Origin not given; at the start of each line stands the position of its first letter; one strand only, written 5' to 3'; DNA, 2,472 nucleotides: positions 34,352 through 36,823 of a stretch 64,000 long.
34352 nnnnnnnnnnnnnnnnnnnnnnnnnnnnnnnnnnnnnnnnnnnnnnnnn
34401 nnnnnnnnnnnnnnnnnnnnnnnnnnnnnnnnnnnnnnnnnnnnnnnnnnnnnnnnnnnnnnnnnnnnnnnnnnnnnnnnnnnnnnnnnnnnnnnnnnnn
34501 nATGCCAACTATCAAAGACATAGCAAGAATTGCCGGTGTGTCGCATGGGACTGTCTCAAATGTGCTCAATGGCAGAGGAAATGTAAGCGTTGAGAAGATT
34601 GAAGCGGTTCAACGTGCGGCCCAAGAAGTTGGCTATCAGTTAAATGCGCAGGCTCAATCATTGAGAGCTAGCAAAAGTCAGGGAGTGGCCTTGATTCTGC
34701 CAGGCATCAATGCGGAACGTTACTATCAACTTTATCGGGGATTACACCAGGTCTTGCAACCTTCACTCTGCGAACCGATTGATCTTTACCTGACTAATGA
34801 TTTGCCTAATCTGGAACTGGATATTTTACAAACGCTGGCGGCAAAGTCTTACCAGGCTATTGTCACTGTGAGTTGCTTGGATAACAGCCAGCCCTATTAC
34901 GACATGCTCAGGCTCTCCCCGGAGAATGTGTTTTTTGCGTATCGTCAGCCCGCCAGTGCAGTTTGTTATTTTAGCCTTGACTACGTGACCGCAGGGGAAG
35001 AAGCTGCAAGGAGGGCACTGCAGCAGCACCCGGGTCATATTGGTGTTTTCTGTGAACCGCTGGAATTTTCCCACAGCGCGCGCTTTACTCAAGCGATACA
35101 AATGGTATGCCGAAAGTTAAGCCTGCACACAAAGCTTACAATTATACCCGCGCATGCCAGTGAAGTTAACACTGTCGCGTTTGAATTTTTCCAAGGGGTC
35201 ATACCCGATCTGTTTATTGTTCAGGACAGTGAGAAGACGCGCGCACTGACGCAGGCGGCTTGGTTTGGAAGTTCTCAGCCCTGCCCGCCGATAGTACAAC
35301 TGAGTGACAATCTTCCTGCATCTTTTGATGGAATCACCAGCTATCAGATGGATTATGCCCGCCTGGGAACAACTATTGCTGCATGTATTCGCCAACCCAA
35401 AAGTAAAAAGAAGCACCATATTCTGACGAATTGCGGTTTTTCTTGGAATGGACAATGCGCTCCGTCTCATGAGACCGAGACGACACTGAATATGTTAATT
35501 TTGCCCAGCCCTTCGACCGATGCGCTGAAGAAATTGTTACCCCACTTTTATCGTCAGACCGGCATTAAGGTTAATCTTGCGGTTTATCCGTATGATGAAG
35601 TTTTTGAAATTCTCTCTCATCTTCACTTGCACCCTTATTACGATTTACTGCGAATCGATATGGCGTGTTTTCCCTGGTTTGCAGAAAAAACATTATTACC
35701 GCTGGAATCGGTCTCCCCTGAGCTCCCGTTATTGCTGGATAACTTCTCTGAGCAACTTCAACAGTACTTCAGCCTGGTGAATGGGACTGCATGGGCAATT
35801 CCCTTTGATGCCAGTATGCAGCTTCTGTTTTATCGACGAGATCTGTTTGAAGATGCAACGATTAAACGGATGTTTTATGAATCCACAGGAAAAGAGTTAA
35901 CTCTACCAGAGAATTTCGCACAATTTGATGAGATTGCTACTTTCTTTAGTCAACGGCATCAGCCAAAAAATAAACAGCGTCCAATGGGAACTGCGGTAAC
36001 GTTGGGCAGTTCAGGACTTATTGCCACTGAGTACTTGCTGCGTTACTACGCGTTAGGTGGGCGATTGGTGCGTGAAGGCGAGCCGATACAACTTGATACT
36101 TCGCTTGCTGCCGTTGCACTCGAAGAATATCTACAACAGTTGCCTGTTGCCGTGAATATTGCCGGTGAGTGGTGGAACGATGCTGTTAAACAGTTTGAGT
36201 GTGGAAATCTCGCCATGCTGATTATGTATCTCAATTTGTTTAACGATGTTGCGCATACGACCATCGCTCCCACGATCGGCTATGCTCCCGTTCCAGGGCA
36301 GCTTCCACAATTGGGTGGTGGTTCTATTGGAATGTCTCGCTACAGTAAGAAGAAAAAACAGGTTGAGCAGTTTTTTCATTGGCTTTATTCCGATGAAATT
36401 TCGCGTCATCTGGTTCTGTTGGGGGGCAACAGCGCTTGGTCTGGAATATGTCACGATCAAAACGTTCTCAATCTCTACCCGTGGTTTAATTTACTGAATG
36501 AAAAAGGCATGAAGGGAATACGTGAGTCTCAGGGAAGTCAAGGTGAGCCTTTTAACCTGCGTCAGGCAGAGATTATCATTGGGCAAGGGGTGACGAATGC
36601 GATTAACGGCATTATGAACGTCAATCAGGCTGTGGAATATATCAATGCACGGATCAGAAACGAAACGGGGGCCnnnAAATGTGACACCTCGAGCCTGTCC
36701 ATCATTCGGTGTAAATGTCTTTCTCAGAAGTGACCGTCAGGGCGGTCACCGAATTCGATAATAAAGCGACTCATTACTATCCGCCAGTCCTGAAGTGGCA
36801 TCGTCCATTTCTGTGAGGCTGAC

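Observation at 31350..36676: IS-bounded module: MBL-fold hydrolase, nucleoside permease and MgtC operon, divergent from a three-domain LacI-type regulator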

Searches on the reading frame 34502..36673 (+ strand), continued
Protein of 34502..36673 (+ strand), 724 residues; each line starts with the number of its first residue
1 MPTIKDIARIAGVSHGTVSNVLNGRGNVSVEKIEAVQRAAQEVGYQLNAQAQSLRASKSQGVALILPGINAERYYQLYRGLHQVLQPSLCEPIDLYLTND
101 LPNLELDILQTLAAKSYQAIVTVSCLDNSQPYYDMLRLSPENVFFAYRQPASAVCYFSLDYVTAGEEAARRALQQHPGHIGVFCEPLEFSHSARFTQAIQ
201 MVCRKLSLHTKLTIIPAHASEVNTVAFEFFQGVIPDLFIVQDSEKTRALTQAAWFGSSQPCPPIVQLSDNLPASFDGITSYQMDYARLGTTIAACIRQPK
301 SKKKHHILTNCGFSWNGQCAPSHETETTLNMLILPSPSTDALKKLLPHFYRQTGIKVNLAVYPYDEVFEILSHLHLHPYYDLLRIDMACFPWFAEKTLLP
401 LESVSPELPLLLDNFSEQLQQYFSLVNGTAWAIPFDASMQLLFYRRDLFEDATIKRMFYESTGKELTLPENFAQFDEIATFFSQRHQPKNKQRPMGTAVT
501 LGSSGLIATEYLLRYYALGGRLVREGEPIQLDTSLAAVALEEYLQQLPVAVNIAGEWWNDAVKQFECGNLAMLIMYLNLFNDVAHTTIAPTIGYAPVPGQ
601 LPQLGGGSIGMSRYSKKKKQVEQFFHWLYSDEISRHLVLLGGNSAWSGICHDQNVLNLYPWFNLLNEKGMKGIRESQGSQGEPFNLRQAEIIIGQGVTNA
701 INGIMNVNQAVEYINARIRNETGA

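Call 68: find_encoding_contigs(protein=P0001, flank=9000, max_places=3)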
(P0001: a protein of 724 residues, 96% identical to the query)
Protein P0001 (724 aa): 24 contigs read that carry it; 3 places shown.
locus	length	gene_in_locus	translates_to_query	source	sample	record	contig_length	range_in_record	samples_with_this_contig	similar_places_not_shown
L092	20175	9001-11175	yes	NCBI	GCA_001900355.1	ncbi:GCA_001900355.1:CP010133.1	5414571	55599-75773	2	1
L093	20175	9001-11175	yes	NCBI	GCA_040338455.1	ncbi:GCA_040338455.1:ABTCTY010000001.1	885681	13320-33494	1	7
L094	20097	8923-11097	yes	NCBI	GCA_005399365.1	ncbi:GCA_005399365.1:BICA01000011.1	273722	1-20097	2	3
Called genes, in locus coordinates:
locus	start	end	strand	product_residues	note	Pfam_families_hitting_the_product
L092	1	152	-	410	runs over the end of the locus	PF01507:PAPS_reduct (weak), PF11922:DUF3440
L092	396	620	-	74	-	-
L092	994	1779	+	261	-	PF02498:Bro-N (weak)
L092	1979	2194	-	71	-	-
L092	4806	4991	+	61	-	PF13817:DDE_Tnp_IS66_C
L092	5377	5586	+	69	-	PF04829:PT-VENN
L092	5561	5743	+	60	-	-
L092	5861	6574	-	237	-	PF02308:MgtC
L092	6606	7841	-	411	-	PF03825:Nuc_H_symport, PF07690:MFS_1, PF12832:MFS_1_like, PF07690:MFS_1 (weak)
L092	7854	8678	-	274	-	PF23023:Anti-Pycsar_Apyc1 (faint), PF12706:Lactamase_B_2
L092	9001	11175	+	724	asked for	PF00356:LacI, PF01547:SBP_bac_1, PF13416:SBP_bac_8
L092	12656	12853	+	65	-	-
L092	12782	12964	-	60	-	PF08388:GIIM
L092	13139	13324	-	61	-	-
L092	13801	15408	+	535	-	PF00370:FGGY_N, PF02782:FGGY_C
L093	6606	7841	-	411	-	PF03825:Nuc_H_symport, PF07690:MFS_1, PF12832:MFS_1_like, PF07690:MFS_1 (weak)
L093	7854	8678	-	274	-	PF23023:Anti-Pycsar_Apyc1 (faint), PF12706:Lactamase_B_2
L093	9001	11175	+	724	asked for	PF00356:LacI, PF01547:SBP_bac_1, PF13416:SBP_bac_8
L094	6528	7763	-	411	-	PF03825:Nuc_H_symport, PF07690:MFS_1, PF12832:MFS_1_like, PF07690:MFS_1 (weak)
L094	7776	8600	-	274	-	PF23023:Anti-Pycsar_Apyc1 (faint), PF12706:Lactamase_B_2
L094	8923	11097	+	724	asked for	PF00356:LacI, PF01547:SBP_bac_1, PF13416:SBP_bac_8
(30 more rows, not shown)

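Call 74: search_protein_families(proteins=[L007:10455-11825:-, L007:11955-12791:-, L005:11168-12637:-, L005:10422-11171:-, L005:12642-13982:-], library=ncbifam, max_evalue=0.000001)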
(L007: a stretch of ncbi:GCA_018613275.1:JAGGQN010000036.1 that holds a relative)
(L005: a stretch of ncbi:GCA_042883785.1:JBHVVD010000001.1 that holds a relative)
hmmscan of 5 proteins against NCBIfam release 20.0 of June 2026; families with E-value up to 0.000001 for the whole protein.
L007:10455-11825:- (456 aa): 15 families
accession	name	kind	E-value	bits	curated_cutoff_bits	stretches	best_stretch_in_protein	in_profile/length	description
NF007107.1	PRK09556.1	equivalog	8.8e-229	760.2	497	1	2-455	3-458/469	hexose-6-phosphate:phosphate antiporter UhpT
TIGR00881.1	2A0104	subfamily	6.6e-112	374.3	407.75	1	35-414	1-372/379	phosphoglycerate transporter protein PgtP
TIGR00712.1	glpT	equivalog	4.7e-77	259.9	632.55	1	6-451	11-439/440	glycerol-3-phosphate transporter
NF008433.0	PRK11273.1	equivalog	5.7e-72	243.3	748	1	7-453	12-441/452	glycerol-3-phosphate transporter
NF047787.1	PhglyTportPgtP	equivalog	3.1e-68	230.6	750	1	19-405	19-407/451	phosphoglycerate transporter PgtP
NF008661.1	PRK11663.1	subfamily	1.9e-61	208.4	564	1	14-410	18-406/439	MFS transporter family glucose-6-phosphate receptor UhpC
TIGR00893.1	2A0114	subfamily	4.2e-28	98.4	395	1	39-410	4-373/399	D-galactonate transporter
TIGR00891.1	2A0112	subfamily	7.2e-14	51.7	552.9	1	143-411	122-391/405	sialate:H+ symport family MFS transporter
TIGR00895.1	2A0115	subfamily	2.3e-12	46.6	418.55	1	150-378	133-369/398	aromatic acid/H+ symport family MFS transporter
TIGR00886.1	2A0108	subfamily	5.1e-12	45.6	311.7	1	30-392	2-364/368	NarK family nitrate/nitrite MFS transporter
NF038246.1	bile_salt_MFS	equivalog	1.4e-08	34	400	1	54-349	31-320/408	conjugated bile salt MFS transporter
NF049980.1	SfMCT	equivalog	1.1e-07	30.9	320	1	55-368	28-322/378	L-lactate MFS transporter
NF003024.0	PRK03893.1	subfamily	1.3e-07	30.9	604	0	261-421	281-440/497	sialate:H+ symport family MFS transporter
TIGR00894.1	2A0114euk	subfamily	1.7e-07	30.1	626.45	1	79-396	91-409/465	Na(+)-dependent inorganic phosphate cotransporter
NF008586.0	PRK11551.1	equivalog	3.2e-07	29.7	410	0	258-368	225-329/406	3-(3-hydroxy-phenyl)propionate transporter MhpT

L007:11955-12791:- (278 aa): 3 families
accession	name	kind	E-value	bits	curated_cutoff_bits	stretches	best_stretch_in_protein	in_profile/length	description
TIGR01533.1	lipo_e_P4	equivalog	1.5e-83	280.2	216.05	1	1-276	1-273/273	5'-nucleotidase, lipoprotein e(P4) family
TIGR01680.1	Veg_Stor_Prot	equivalog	1.2e-08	34.8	375.8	1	80-212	90-229/270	vegetative storage protein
TIGR01675.1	plant-AP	equivalog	4.1e-08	32.8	264.3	1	87-190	77-179/229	plant acid phosphatase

L005:11168-12637:- (489 aa): 2 families
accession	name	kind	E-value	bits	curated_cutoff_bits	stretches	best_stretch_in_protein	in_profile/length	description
NF038032.1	CehA_McbA_metalo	domain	2.6e-75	253.7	80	1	153-470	1-312/315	CehA/McbA family metallohydrolase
NF045780.1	TrlF_fam_ATP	equivalog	2.6e-09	36.4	350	1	151-225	2-95/944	TrlF family AAA-like ATPase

L005:10422-11171:- (249 aa): 28 families (the best 25 are shown)
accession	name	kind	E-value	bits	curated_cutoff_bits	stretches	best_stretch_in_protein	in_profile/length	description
TIGR01449.2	PGP_bact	equivalog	7.5e-21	74.7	180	1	121-238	85-205/213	phosphoglycolate phosphatase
TIGR02253.1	CTE7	subfamily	3.7e-20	72.7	169.75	1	119-240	92-213/221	TIGR02253 family HAD-type hydrolase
NF009804.0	PRK13288.1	equivalog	1.8e-18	66.8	218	1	120-215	81-176/215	pyrophosphatase PpaX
NF009695.0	PRK13222.1-2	equivalog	2.6e-17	63.1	225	1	121-217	94-190/226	phosphoglycolate phosphatase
NF009694.0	PRK13222.1-1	equivalog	1e-16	61.1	415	1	124-218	114-208/252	phosphoglycolate phosphatase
TIGR02009.1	PGMB-YQAB-SF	subfamily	2.4e-16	60.5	153.35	1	15-218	2-184/186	beta-phosphoglucomutase family hydrolase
TIGR01454.1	AHBA_synth_RP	hypoth_equivalog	6.2e-16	58.7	246.65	1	120-219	74-173/205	AHBA synthesis associated protein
TIGR01990.1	bPGM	equivalog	6.5e-14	52.3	189.4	1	112-218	80-184/187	beta-phosphoglucomutase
NF009697.0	PRK13222.1-4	equivalog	7.8e-14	51.5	327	1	122-218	95-191/232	phosphoglycolate phosphatase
TIGR01549.1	HAD-SF-IA-v1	subfamily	9.5e-14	52.1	23.3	1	135-214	74-149/149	HAD-IA family hydrolase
NF009700.0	PRK13226.1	equivalog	9.2e-13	48.4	342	1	123-222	97-196/229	phosphoglycolate phosphatase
NF009696.0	PRK13222.1-3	equivalog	4e-12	46.3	359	1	122-216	88-182/223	N-acetylmuramic acid 6-phosphate phosphatase MupP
NF008087.0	PRK10826.1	equivalog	6.3e-12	45.6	191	1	108-219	81-190/222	hexitol phosphatase HxpB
NF008000.0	PRK10725.1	equivalog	1.3e-11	44.9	215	1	137-217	102-182/188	fructose-1-phosphate/6-phosphogluconate phosphatase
TIGR03351.1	PhnX-like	hypoth_equivalog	1.6e-11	44.6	218.9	1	90-219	57-188/220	phosphonatase-like hydrolase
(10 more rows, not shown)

L005:12642-13982:- (446 aa): 1 family
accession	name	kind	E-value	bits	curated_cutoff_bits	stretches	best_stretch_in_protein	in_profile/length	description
NF008211.0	PRK10974.1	equivalog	2.4e-20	72.6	411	1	43-209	21-194/439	sn-glycerol-3-phosphate ABC transporter substrate-binding protein UgpB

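Call 84: list_cluster_members(proteins=[P0003, P0006, P0007, P0027])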
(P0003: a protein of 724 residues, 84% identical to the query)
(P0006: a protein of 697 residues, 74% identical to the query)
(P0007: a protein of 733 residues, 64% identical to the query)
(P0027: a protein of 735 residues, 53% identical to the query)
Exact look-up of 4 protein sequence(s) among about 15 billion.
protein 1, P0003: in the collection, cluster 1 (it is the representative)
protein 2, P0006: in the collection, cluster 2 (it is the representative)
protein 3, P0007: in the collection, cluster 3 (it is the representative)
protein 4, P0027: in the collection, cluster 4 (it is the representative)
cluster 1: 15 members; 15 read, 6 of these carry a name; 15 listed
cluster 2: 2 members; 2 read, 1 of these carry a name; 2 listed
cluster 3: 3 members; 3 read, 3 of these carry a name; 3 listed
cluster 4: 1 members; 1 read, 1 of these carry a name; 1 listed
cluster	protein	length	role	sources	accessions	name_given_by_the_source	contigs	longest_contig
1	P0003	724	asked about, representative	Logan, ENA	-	-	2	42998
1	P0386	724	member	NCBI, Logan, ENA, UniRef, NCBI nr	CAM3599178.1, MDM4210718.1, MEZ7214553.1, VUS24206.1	Catabolite control protein A [Klebsiella spallanzanii] | Catabolite control protein A n=1 Tax=Klebsiella spallanzanii TaxID=2587528 ... | extracellular solute-binding protein [Klebsiella spallanzanii]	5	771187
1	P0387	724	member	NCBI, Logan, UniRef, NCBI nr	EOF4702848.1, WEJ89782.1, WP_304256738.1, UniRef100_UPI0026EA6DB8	MAG: extracellular solute-binding protein [Klebsiella huaxiensis] | extracellular solute-binding protein n=1 Tax=Klebsiella huaxiensis TaxID=2153354 ... | extracellular solute-binding protein [Klebsiella huaxiensis]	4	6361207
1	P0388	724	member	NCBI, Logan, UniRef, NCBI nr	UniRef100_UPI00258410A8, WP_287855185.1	extracellular solute-binding protein n=1 Tax=Klebsiella sp. TaxID=576 RepID=UPI00258410A8 | extracellular solute-binding protein [Klebsiella sp.]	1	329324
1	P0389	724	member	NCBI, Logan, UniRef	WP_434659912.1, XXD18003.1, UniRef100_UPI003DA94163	extracellular solute-binding protein [Klebsiella sp. MISC125] | extracellular solute-binding protein n=1 Tax=Klebsiella sp. MISC125 TaxID=2755386 ...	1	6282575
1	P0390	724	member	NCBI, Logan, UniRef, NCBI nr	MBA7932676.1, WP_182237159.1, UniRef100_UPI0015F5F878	extracellular solute-binding protein [Klebsiella sp. RHBSTW-00215] | extracellular solute-binding protein n=1 Tax=Klebsiella sp. RHBSTW-00215 TaxID=2742640 ...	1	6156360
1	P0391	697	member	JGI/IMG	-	ABC-type glycerol-3-phosphate transport system substrate-binding protein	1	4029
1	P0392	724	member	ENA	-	-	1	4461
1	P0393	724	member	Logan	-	-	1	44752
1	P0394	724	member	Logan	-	-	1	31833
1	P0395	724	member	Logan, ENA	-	-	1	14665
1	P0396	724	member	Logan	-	-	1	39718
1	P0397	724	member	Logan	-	-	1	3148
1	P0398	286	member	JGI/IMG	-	-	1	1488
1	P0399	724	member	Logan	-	-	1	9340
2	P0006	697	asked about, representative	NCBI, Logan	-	-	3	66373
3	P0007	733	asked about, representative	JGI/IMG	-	multiple sugar transport system substrate-binding protein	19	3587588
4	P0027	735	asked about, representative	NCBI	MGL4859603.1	MAG: extracellular solute-binding protein [Enterobacteriaceae bacterium]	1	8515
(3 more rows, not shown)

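Call 88: search_protein_families(proteins=[window:34502-36673:+], library=padloc, max_evalue=0.01)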
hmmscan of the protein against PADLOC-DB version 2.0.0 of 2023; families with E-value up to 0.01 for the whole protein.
window:34502-36673:+ (724 aa): 1 family
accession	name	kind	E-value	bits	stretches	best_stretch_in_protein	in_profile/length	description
PDLC04133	mad1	-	0.0014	16.8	1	2-24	6-28/60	mads_1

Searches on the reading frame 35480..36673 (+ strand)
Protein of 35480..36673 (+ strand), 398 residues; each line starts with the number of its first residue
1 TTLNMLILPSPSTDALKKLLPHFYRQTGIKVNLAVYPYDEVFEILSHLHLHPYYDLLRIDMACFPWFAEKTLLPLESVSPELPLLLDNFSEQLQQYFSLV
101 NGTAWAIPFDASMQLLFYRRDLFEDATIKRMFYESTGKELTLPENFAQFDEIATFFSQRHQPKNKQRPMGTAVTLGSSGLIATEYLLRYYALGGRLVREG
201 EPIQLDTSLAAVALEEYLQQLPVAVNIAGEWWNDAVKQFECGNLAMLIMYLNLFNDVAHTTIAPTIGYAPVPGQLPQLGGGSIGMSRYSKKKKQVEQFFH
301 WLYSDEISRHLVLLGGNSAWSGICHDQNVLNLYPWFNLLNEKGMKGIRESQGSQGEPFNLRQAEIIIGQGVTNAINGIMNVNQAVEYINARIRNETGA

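Call 79: search_solved_structures(query=A2, max_evalue=0.0001, show_alignments=0)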
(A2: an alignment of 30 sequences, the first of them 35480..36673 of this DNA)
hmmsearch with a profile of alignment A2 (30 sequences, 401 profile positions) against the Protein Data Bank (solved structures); distinct sequences matched with E-value up to 0.0001: 44.
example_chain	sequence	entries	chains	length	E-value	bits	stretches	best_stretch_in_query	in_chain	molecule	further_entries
5iai_A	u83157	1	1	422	1.2e-32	116.4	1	9-396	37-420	Sugar ABC transporter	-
1eu8_A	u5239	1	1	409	3.7e-26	95.1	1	22-398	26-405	TREHALOSE/MALTOSE BINDING PROTEIN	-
7nbz_A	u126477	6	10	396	1.6e-21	79.8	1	13-396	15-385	Sulfoquinovosyl binding protein | Sulfoquinovosyl glycerol-binding protein SmoF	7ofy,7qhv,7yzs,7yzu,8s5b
4rya_A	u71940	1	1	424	1e-20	77.1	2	2-129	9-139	ABC transporter substrate binding protein (Sorbitol)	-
6dtq_A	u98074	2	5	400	1.7e-18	69.8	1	14-395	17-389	maltose-binding protein MalE3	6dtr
5ysb_A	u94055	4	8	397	1.2e-16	63.8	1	12-124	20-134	Lin1841 protein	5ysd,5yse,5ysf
6jai_A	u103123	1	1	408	8.8e-13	51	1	16-395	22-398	ABC transporter, periplasmic substrate-binding protein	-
6jb0_A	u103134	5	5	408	1.1e-12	50.7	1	16-395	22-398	ABC transporter, periplasmic substrate-binding protein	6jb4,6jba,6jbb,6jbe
6lce_A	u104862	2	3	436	1.3e-12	50.5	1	9-314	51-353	ABC transporter substrate binding component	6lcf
3jzj_A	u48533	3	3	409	1.4e-12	50.4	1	184-314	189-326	Acarbose/maltose binding protein GacH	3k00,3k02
3k01_A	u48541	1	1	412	1.4e-12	50.3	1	184-314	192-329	Acarbose/maltose binding protein GacH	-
6jar_A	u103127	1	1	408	2.5e-12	49.5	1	16-395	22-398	ABC transporter, periplasmic substrate-binding protein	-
6j9w_A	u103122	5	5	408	2.5e-12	49.5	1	16-395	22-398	ABC transporter, periplasmic substrate-binding protein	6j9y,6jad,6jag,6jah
6jaz_A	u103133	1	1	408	3.5e-12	49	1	16-395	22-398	ABC transporter, periplasmic substrate-binding protein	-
6jam_A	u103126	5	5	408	5.9e-12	48.3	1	16-395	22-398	ABC transporter, periplasmic substrate-binding protein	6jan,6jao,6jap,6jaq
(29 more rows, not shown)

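Call 82: profile_search(alignment_id=A2)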
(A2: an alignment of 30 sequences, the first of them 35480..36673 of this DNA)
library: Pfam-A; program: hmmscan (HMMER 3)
A. the first sequence (398 residues): domains with independent E <= 10: 2; with E <= 0.001: 2
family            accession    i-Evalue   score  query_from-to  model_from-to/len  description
SBP_bac_1         PF01547.30    1.1e-17    65.5      12-306         4-304/307  Bacterial extracellular solute-binding protein
SBP_bac_8         PF13416.11      4e-11    43.7      25-307         8-248/279  Bacterial extracellular solute-binding protein
B. every sequence of the alignment scanned on its own (30 sequences): families by number of members that match
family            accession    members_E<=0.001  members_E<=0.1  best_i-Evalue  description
SBP_bac_8         PF13416.11                30              30        8.4e-26  Bacterial extracellular solute-binding protein
SBP_bac_1         PF01547.30                30              30        1.8e-25  Bacterial extracellular solute-binding protein
SBP_bac_11        PF13531.11                 0               1        3.0e-02  Bacterial extracellular solute-binding protein
DUF1581           PF07619.16                 0               1        9.8e-02  Protein of unknown function (DUF1581)
